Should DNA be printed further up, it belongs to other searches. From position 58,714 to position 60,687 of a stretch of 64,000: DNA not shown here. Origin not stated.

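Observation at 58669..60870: Orphan 557-aa glycosyltransferase-like protein flanked by tRNA-Leu and a tRNA Pro-Arg-His cluster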

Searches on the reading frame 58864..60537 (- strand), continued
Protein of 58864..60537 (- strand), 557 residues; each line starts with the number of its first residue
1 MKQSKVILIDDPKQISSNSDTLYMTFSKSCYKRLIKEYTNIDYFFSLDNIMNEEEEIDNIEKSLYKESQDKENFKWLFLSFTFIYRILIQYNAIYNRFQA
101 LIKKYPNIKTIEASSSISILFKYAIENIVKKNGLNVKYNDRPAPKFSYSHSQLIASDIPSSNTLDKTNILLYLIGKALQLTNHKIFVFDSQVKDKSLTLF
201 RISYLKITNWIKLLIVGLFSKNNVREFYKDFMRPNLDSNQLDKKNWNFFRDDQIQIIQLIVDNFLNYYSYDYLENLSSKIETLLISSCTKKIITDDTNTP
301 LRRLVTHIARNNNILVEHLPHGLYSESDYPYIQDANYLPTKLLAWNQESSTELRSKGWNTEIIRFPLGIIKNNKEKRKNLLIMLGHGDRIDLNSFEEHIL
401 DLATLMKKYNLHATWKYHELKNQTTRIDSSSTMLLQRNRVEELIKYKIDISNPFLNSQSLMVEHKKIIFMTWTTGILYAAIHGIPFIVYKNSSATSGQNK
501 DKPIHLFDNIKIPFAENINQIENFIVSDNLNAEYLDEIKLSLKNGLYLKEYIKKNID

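Call 67: fold_search(model_id=the predicted structure, library=pdb)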
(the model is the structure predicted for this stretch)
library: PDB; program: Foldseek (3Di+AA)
matches with E <= 10: 1275; with E <= 0.001: 142
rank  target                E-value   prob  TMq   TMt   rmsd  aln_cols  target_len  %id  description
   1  8dti_A                2.9e-06  1.00  0.29  0.26  12.6       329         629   10  Cryo-EM structure of Arabidopsis SPY in complex with GDP-fucose (released 2023-03-08)
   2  6lf6                  6.6e-06  1.00  0.31  0.37  17.5       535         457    9  Crystal structure of ZmCGTa in complex with UDP (released 2020-11-18)
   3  3d0q_A                7.8e-06  1.00  0.34  0.47  12.2       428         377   11  Crystal structure of calG3 from Micromonospora echinospora determined in space group I222 (released 2008-06-24)
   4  5wcn_A                7.8e-06  1.00  0.28  0.38  19.1       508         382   11  Structure of a bacterial polysialyltransferase in complex with CDP (released 2017-08-02)
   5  8jjn_A                8.2e-06  1.00  0.29  0.47   6.9       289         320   10  Structure of SenB in complex with UDP-Glc and PO4- at 1.98 Angstroms resolution (released 2024-02-07)
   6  5n80                  9.2e-06  1.00  0.27  0.39  11.0       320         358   12  glycosyltransferase LPS biosynthesis in complex with UDP (released 2018-03-14)
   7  7qh9_CCC              9.2e-06  1.00  0.29  0.32  21.4       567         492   12  TarM(Se)_G117R-4RboP (released 2023-05-10)
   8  3oti_A                9.7e-06  1.00  0.37  0.50  12.2       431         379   10  Crystal Structure of CalG3, Calicheamicin Glycostyltransferase, TDP and calicheamicin T0 bound form (released 2010-12-15)
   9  1v4v_B                1.0e-05  1.00  0.32  0.45   6.2       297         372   14  Crystal Structure Of UDP-N-Acetylglucosamine 2-Epimerase From Thermus Thermophilus HB8 (released 2003-12-02)
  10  8k5u_A                1.0e-05  1.00  0.30  0.49   6.4       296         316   11  Se-glycosyltransferase RsSenB (released 2024-02-07)
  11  8jjq_A                1.1e-05  1.00  0.30  0.49   6.4       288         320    9  Structure of SenB in complex with UDP-GalNAc at 1.64 Angstroms resolution (released 2024-02-07)
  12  7d1i_B                1.1e-05  1.00  0.31  0.47   6.4       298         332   10  Crystal structure of acinetobacter baumannii MurG (released 2021-07-14)
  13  6j31_C                1.1e-05  1.00  0.33  0.44   6.7       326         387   12  Crystal Structure Analysis of the Glycotransferase of kitacinnamycin (released 2020-01-15)
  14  4neq                  1.1e-05  1.00  0.29  0.42   8.1       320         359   12  The structure of UDP-GlcNAc 2-epimerase from Methanocaldococcus jannaschii (released 2014-04-23)
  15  3oy2_A                1.2e-05  1.00  0.31  0.42  13.5       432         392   11  Crystal structure of a putative glycosyltransferase from Paramecium bursaria Chlorella virus NY2A (released 2010-11-17)
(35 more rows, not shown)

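Call 76: search_protein_families(library=ncbifam, proteins=[L005:1283-4084:+, L005:4035-4730:+, L005:4727-5500:+, L005:5510-6802:+, L005:6799-7722:+, L005:7728-8510:+, L005:8503-9462:+, L005:9475-10011:+, L005:11640-12650:+, L005:666-1286:+], max_evalue=0.001)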
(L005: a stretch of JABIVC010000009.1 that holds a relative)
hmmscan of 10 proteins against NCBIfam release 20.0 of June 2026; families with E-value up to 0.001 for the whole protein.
L005:1283-4084:+ (933 aa): 16 families
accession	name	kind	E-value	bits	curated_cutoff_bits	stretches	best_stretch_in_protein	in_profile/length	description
NF004508.0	PRK05849.1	equivalog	1.9e-192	641.3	501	1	163-924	10-786/789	hypothetical protein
TIGR01518.1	g3p_cytidyltrns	equivalog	1.5e-11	44.5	165.4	1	18-127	7-110/125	glycerol-3-phosphate cytidylyltransferase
NF005057.0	PRK06464.1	equivalog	1.4e-10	39.9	598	1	820-919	356-456/798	phosphoenolpyruvate synthase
TIGR01418.1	PEP_synth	equivalog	1.5e-09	36.8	739.75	1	818-920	350-450/784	pyruvate, water dikinase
NF006153.0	PRK08296.1-5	subfamily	6.5e-09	34.7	578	1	849-921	531-601/608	hypothetical protein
NF006151.0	PRK08296.1-3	equivalog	3.5e-07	29.1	693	1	833-920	512-597/604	hypothetical protein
NF004881.0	PRK06241.2-2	equivalog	8.5e-07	27.6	883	0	845-919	811-883/898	phosphoenolpyruvate synthase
NF006150.0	PRK08296.1-2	subfamily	1.1e-06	27.2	650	1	843-903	525-583/633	hypothetical protein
NF004531.0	PRK05878.1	equivalog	1.2e-06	27.5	456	1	870-927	402-458/534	pyruvate, phosphate dikinase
TIGR00125.1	cyt_tran_rel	domain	1.7e-06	28.1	27.7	1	18-76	8-65/65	adenylyltransferase/cytidyltransferase family protein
NF004878.0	PRK06241.1-3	subfamily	2.3e-06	26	945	1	722-919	680-882/891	phosphoenolpyruvate synthase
TIGR02199.1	rfaE_dom_II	equivalog_domain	3e-06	27.1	181.5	1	6-91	8-95/144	D-glycero-beta-D-manno-heptose 1-phosphate adenylyltransferase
NF006152.0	PRK08296.1-4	equivalog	4.3e-06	25.4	723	1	801-903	490-586/609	hypothetical protein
NF004877.0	PRK06241.1-2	subfamily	5.9e-06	24.8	866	0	842-902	785-845/869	phosphoenolpyruvate synthase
NF052632.1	undecylprod_RedH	equivalog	0.00016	19.7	1350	0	210-318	92-204/880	undecylprodigiosin ligase RedH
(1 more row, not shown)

L005:4035-4730:+ (231 aa): 16 families
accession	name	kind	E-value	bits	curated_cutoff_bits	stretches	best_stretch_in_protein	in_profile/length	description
NF045546.1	GCDPHdlase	equivalog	5.2e-18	65.8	250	1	61-230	50-194/198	gamma-glutamyl-CDP-amidate hydrolase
NF001975.0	PRK00758.1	equivalog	2.8e-10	40.1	198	1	43-218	25-168/185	GMP synthase subunit A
TIGR00888.1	guaA_Nterm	equivalog_domain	3.7e-10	39.5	172.15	1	57-230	33-180/188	glutamine-hydrolyzing GMP synthase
NF008471.0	PRK11366.1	equivalog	8e-10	38.6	266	1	48-231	44-241/254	gamma-glutamyl-gamma-aminobutyrate hydrolase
NF010081.0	PRK13566.1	equivalog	8.8e-10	37.4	645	1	103-217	592-702/729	anthranilate synthase component I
NF005367.0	PRK06895.1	equivalog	8.1e-09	35.6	265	1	109-220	70-177/190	anthranilate synthase component II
TIGR01815.1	TrpE-clade3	equivalog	6.2e-08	31.1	739.15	1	103-217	580-690/717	anthranilate synthase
NF009475.0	PRK12838.1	equivalog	1.3e-07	30.9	221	1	104-215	233-335/359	carbamoyl phosphate synthase small subunit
NF000848.1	PRK00074.1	equivalog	1.4e-07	30.5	400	1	106-231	65-184/512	glutamine-hydrolyzing GMP synthase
NF005849.0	PRK07765.1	equivalog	3.6e-07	29.7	308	1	103-218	68-178/219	aminodeoxychorismate/anthranilate synthase component II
TIGR01368.1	CPSaseIIsmall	equivalog_domain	3.6e-07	29.5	307.35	1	105-216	240-342/361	glutamine-hydrolyzing carbamoyl-phosphate synthase small subunit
TIGR00566.1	trpG_papA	subfamily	5.9e-06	26.2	121.05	1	110-228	73-187/192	glutamine amidotransferase of anthranilate synthase or aminodeoxychorismate synthase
NF005743.0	PRK07567.1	equivalog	4.5e-05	22.8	264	1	52-136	38-118/245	glutamine amidotransferase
NF006462.0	PRK08857.1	equivalog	8.6e-05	22.2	345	1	110-218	71-179/193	aminodeoxychorismate/anthranilate synthase component II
NF011201.0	PRK14607.1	equivalog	0.00024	19.9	670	1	108-230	70-185/534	bifunctional anthranilate synthase component II/anthranilate phosphoribosyltransferase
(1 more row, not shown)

L005:4727-5500:+ (257 aa): 28 families (the best 25 are shown)
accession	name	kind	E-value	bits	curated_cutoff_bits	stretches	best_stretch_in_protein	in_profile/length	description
TIGR03992.1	Arch_glmU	subfamily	1.2e-20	73.8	292.1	1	1-125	1-132/393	bifunctional sugar-1-phosphate nucleotidylyltransferase/acetyltransferase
NF041173.1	Sug_nt_acttase_Thmprot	equivalog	1.3e-15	57.3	600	1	1-135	1-141/405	bifunctional sugar-1-phosphate nucleotidylyltransferase/acetyltransferase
NF041313.1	UDPGP_AglF_Halo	equivalog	2.1e-14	53.5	400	1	1-116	1-125/234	UTP--glucose-1-phosphate uridylyltransferase AglF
NF041135.1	IPPtranDIPPsyn_Thcocales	equivalog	3.4e-11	42.8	580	1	1-168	1-159/419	bifunctional L-myo-inositol-1-phosphate cytidylyltransferase/CDP-L-myo-inositol myo-inositolphosphotransferase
TIGR01208.1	rmlA_long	equivalog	4.6e-11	42.2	320.25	1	2-111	1-118/353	glucose-1-phosphate thymidylyltransferase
NF045761.1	NAMPUrTaseMurU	equivalog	1.8e-09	37.8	250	1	1-62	1-62/226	N-acetylmuramate alpha-1-phosphate uridylyltransferase MurU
TIGR01173.1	glmU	equivalog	2e-09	36.8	366.85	1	1-119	1-122/452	bifunctional UDP-N-acetylglucosamine diphosphorylase/glucosamine-1-phosphate N-acetyltransferase GlmU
NF045665.1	NTPtran_DVU1551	equivalog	2.8e-09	36.5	315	1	1-82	1-80/359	DVU_1551 family NTP transferase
NF049965.1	GlMnHpPGnyltfHddC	equivalog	8.3e-08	32.1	300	1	1-144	1-145/221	D-glycero-D-manno-heptose 1-phosphate guanosyltransferase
TIGR02623.1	G1P_cyt_trans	equivalog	1.9e-07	30.8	300.25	1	1-62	1-62/255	glucose-1-phosphate cytidylyltransferase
TIGR01099.1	galU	equivalog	2e-07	30.9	326.8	1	1-60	2-61/261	UTP--glucose-1-phosphate uridylyltransferase GalU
NF010933.0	PRK14353.1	equivalog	1.2e-06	27.5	505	1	2-116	7-125/453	bifunctional UDP-N-acetylglucosamine diphosphorylase/glucosamine-1-phosphate N-acetyltransferase GlmU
NF010937.0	PRK14357.1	equivalog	4.3e-06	25.9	658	1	1-115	1-114/448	bifunctional UDP-N-acetylglucosamine diphosphorylase/glucosamine-1-phosphate N-acetyltransferase GlmU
NF010934.1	PRK14354.1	equivalog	5.1e-06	25.3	450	1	3-112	2-112/447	bifunctional UDP-N-acetylglucosamine diphosphorylase/glucosamine-1-phosphate N-acetyltransferase GlmU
TIGR00453.1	ispD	equivalog_domain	5.2e-06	26.1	181.3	1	3-57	2-54/219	2-C-methyl-D-erythritol 4-phosphate cytidylyltransferase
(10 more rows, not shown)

L005:5510-6802:+ (430 aa): 0 families

L005:6799-7722:+ (307 aa): 24 families
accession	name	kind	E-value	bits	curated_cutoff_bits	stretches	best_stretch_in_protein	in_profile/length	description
NF045667.1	MTase_DVU1556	equivalog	1.1e-14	54.4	155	1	45-161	10-120/213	DVU_1556 family methyltransferase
TIGR02021.1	BchM-ChlM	equivalog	1.6e-10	40.8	158.9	1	11-137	3-130/218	magnesium protoporphyrin IX methyltransferase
NF001244.0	PRK00216.1-5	equivalog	3.2e-10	39.7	216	1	39-162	31-155/236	bifunctional demethylmenaquinone methyltransferase/2-methoxy-6-polyprenyl-1,4-benzoquinol methylase UbiE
NF043040.1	corrin_prot_MT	hypoth_equivalog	4.9e-10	39.2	180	1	57-184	41-163/216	corrinoid protein-associated methyltransferase CpaM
TIGR01934.1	MenG_MenH_UbiE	subfamily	7.3e-10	38.5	158.35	1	48-164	30-145/223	ubiquinone/menaquinone biosynthesis methyltransferase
NF001241.0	PRK00216.1-2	equivalog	1.2e-08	34.9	327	1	49-165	43-152/231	demethylmenaquinone methyltransferase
TIGR01983.1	UbiG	equivalog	2.1e-08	33.8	102.95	1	15-164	11-155/228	bifunctional 2-polyprenyl-6-hydroxyphenol methylase/3-demethylubiquinol 3-O-methyltransferase UbiG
NF045825.1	FAmtase_mtf2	equivalog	5.6e-08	32.3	400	1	33-161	39-159/248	fatty-acid O-methyltransferase Mtf2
NF045823.1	PthPhpthDimycoMt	equivalog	5.9e-08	32.2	300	1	33-160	47-166/256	phthiotriol/phenolphthiotriol dimycocerosates methyltransferase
NF041537.1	ArsM_AhpD_UU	exception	1.3e-07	30.8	510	1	56-162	75-182/345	arsenite methyltransferase/AhpD domain selenoprotein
NF040539.1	AST_met_ArsM_2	exception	1.5e-07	31.5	240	1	51-162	50-165/262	putative arsinothricin biosynthesis methyltransferase ArsM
NF041536.1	ArsM_DUF2284_UU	exception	1.5e-07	30.2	575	1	55-162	74-182/459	arsenite methyltransferase/DUF2284 domain selenoprotein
TIGR02072.1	BioC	equivalog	1.6e-07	31.4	184.95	1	56-166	33-141/244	malonyl-ACP O-methyltransferase BioC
NF045882.1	PLipidMtase_Leg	equivalog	1.7e-07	31.3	390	1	57-161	42-144/207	phospholipid N-methyltransferase PmtA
NF047649.1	MTase_UXPK_star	exception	3.6e-07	29.5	460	1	56-162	76-183/283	methyltransferase/UXPK-star double selenoprotein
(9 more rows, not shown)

L005:7728-8510:+ (260 aa): 6 families
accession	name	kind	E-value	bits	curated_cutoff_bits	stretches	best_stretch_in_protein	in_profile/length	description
NF040950.1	archin_ph_syn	equivalog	8.8e-10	38.7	180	1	35-110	15-88/191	archaetidylinositol phosphate synthase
TIGR00473.1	pssA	equivalog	1.7e-06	28.2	107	1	51-113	2-61/153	CDP-diacylglycerol--serine O-phosphatidyltransferase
NF041135.1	IPPtranDIPPsyn_Thcocales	equivalog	1.7e-06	27.3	580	1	42-123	248-325/419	bifunctional L-myo-inositol-1-phosphate cytidylyltransferase/CDP-L-myo-inositol myo-inositolphosphotransferase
NF045883.1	PIPSynth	equivalog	7.2e-06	25.8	170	1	39-119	18-96/197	phosphatidylinositol phosphate synthase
TIGR00560.1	pgsA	equivalog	7.1e-05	23.4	109.1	1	73-124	34-85/183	CDP-diacylglycerol--glycerol-3-phosphate 3-phosphatidyltransferase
NF053678.1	ClpnSynClsA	equivalog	0.00013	22.2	240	0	70-123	28-81/180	cardiolipin synthase ClsA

L005:8503-9462:+ (319 aa): 7 families
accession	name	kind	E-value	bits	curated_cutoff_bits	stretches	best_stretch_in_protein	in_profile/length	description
NF004491.0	PRK05826.1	subfamily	2.3e-74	250.6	432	1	3-317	8-335/477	pyruvate kinase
TIGR01064.1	pyruv_kin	equivalog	8.7e-72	242.1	306.4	1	3-317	4-332/476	pyruvate kinase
NF004886.0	PRK06247.1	subfamily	6.9e-67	226.2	623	1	2-315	7-328/476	pyruvate kinase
NF004978.0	PRK06354.1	subfamily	1.5e-53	182.2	462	1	3-316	11-338/590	pyruvate kinase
NF005234.0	PRK06739.1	equivalog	1.6e-46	158.9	564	1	5-317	6-326/352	pyruvate kinase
NF006664.0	PRK09206.1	equivalog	1.4e-45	155.8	686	1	2-316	4-332/470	pyruvate kinase PykF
NF011314.0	PRK14725.1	equivalog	6e-16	57.9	642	1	150-283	422-563/614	pyruvate kinase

L005:9475-10011:+ (178 aa): 9 families
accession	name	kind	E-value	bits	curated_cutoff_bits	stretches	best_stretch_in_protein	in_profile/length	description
TIGR00455.1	apsK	equivalog_domain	1.5e-31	109.5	138.7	1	4-155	19-169/184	adenylyl-sulfate kinase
NF002059.0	PRK00889.1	subfamily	5.6e-28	97.8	244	1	4-173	6-171/177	adenylyl-sulfate kinase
NF004035.0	PRK05506.1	subfamily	8.5e-25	87.1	715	1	2-173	459-628/632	bifunctional sulfate adenylyltransferase subunit 1/adenylylsulfate kinase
NF004040.0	PRK05537.1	equivalog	1.5e-24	86.4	669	1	6-174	399-567/572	bifunctional sulfate adenylyltransferase/adenylylsulfate kinase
NF003013.0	PRK03846.1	subfamily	3.7e-23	82.2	163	1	3-171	28-194/202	adenylyl-sulfate kinase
NF004041.0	PRK05541.1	subfamily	2.1e-19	70.2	127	1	3-173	7-172/176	adenylyl-sulfate kinase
NF008583.0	PRK11545.1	equivalog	3.1e-06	26.8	265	1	3-114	8-120/177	gluconokinase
TIGR03574.1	selen_PSTK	equivalog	6.7e-05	22.5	290.5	1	6-174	2-170/249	L-seryl-tRNA(Sec) kinase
NF005250.0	PRK06761.1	equivalog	0.00042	19.4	270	0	1-111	1-115/282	hypothetical protein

L005:11640-12650:+ (336 aa): 5 families
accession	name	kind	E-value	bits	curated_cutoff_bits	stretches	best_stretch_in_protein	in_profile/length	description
NF008687.0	PRK11706.1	equivalog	2.5e-06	26.5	375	1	81-135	102-156/375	dTDP-4-amino-4,6-dideoxygalactose transaminase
TIGR03588.1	PseC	equivalog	6e-05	22.1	423.5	1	74-135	93-159/380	UDP-4-amino-4,6-dideoxy-N-acetyl-beta-L-altrosamine transaminase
NF011936.0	PRK15407.1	equivalog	0.00011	21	423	0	80-134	143-197/440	lipopolysaccharide biosynthesis protein RfbH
TIGR02379.1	ECA_wecE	subfamily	0.00022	20.1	434.85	1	81-134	102-155/376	dTDP-4-amino-4,6-dideoxy-D-glucose transaminase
NF008658.2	PRK11658.1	equivalog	0.00024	19.9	631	1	81-135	104-158/379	UDP-4-amino-4-deoxy-L-arabinose aminotransferase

L005:666-1286:+ (206 aa): 11 families
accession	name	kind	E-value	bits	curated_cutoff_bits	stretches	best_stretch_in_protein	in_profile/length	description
TIGR01855.1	IMP_synth_hisH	equivalog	3.4e-61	206.5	105.4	1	4-205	1-197/198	imidazole glycerol phosphate synthase subunit HisH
NF010608.0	PRK14004.1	equivalog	5.2e-46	157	216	1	4-205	2-208/210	imidazole glycerol phosphate synthase subunit HisH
NF001989.1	PRK00784.1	equivalog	3.2e-09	36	273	1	29-135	276-374/480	cobyric acid synthase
NF001975.0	PRK00758.1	equivalog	8.8e-09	35.2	198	1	3-91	3-85/185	GMP synthase subunit A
TIGR00888.1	guaA_Nterm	equivalog_domain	6.3e-06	25.7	172.15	1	75-203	71-180/188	glutamine-hydrolyzing GMP synthase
NF005072.0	PRK06490.1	equivalog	2.7e-05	23.2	339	0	66-190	84-186/251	glutamine amidotransferase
NF000848.1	PRK00074.1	equivalog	3.4e-05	22.6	400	1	72-203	68-183/512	glutamine-hydrolyzing GMP synthase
TIGR03800.1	PLP_synth_Pdx2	equivalog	3.7e-05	23.7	105.55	1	19-193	16-174/184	pyridoxal 5'-phosphate synthase glutaminase subunit PdxT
TIGR00566.1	trpG_papA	subfamily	0.00021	21.1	121.05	0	31-204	36-190/192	glutamine amidotransferase of anthranilate synthase or aminodeoxychorismate synthase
TIGR00313.1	cobQ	equivalog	0.00036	19.5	309.9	1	40-132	285-377/477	cobyric acid synthase CobQ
NF004169.0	PRK05637.1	equivalog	0.00073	19.2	332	1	73-191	73-189/210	anthranilate synthase component II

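Call 77: search_solved_structures(query=L005:1283-4084:+, max_evalue=0.001)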
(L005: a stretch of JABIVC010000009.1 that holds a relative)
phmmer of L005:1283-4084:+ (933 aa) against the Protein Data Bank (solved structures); distinct sequences matched with E-value up to 0.001: 4.
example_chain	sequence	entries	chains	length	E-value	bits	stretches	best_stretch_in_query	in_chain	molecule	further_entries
2b7l_A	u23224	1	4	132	1.4e-08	37.1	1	15-83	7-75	glycerol-3-phosphate cytidylyltransferase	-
1coz_A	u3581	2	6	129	5.6e-08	35.1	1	14-108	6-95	PROTEIN (GLYCEROL-3-PHOSPHATE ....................) | glycerol-3-phosphate cytidylyltransferase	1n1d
3elb_A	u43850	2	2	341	9e-08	34.4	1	19-114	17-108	Ethanolamine-phosphate cytidylyltransferase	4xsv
5x3d_A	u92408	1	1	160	5.2e-06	28.6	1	11-109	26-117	Phosphoenolpyruvate phosphomutase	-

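Call 78: search_solved_structures(query=L005:4035-4730:+, max_evalue=0.001)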
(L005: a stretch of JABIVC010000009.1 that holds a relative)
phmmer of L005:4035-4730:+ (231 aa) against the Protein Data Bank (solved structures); distinct sequences matched with E-value up to 0.001: 7.
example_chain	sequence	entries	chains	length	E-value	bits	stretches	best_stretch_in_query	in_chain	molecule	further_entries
3fij_A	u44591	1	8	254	5.3e-08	36.2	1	66-220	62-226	Lin1909 protein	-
2vpi_A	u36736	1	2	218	4.2e-06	29.9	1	112-220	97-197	GMP SYNTHASE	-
7d4r_A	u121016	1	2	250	6.2e-06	29.4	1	62-137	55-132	Probable glutamine amidotransferase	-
6vtv_A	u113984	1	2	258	1.5e-05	28.1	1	48-231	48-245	Gamma-glutamyl-gamma-aminobutyrate hydrolase PuuD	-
2vxo_A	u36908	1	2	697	3.2e-05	27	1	112-220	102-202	GMP SYNTHASE [GLUTAMINE-HYDROLYZING]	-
7d53_A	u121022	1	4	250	4.6e-05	26.5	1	62-137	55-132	Probable glutamine amidotransferase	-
7d50_A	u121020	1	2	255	4.9e-05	26.4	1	62-137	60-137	Probable glutamine amidotransferase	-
